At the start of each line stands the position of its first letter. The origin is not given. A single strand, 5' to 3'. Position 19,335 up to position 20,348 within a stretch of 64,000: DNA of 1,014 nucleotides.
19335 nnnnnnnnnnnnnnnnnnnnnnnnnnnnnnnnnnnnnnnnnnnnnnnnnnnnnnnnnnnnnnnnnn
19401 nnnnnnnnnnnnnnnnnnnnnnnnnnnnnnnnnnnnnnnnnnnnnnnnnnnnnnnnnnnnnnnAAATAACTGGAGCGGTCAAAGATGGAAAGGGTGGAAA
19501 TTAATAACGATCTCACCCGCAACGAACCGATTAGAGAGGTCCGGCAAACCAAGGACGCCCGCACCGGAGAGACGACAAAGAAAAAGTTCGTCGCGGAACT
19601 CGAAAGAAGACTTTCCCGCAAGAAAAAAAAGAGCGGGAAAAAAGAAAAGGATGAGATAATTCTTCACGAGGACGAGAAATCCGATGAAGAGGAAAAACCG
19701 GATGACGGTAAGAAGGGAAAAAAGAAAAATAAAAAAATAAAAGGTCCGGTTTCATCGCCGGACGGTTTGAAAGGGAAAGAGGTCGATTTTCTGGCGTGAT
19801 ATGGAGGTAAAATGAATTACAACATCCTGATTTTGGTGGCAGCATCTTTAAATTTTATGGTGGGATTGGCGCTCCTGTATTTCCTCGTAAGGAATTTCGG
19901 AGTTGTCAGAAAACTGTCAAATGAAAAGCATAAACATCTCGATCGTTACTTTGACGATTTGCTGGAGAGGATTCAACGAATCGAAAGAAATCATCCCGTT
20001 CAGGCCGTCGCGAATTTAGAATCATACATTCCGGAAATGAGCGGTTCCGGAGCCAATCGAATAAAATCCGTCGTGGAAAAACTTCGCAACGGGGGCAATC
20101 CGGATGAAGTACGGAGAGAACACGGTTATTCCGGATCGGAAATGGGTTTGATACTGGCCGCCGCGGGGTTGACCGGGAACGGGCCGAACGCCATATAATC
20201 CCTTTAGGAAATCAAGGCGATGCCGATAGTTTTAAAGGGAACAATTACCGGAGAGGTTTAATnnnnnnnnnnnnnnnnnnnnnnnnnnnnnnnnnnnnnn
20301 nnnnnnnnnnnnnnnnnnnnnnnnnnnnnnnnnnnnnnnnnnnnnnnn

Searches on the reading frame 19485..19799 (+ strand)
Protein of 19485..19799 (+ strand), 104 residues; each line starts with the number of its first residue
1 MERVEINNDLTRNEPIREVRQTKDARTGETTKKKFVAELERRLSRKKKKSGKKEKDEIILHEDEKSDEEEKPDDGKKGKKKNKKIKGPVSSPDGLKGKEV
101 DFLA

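Call 3: search_protein_families(library=pfam, proteins=[window:19485-19799:+], max_evalue=0.01)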
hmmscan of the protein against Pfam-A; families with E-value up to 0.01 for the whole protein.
window:19485-19799:+ (104 aa): 0 families

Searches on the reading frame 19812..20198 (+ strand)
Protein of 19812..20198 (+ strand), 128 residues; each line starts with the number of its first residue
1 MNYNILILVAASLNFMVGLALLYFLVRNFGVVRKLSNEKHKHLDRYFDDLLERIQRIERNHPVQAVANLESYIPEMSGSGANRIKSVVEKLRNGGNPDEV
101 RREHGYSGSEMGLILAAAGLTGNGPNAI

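Call 3: search_protein_families(library=pfam, proteins=[window:19812-20198:+], max_evalue=0.01)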
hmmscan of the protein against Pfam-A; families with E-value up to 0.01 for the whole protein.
window:19812-20198:+ (128 aa): 0 families

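Call 4: search_protein_families(library=ncbifam, proteins=[window:19812-20198:+], max_evalue=0.01)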
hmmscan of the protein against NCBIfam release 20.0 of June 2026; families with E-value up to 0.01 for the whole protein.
window:19812-20198:+ (128 aa): 0 families
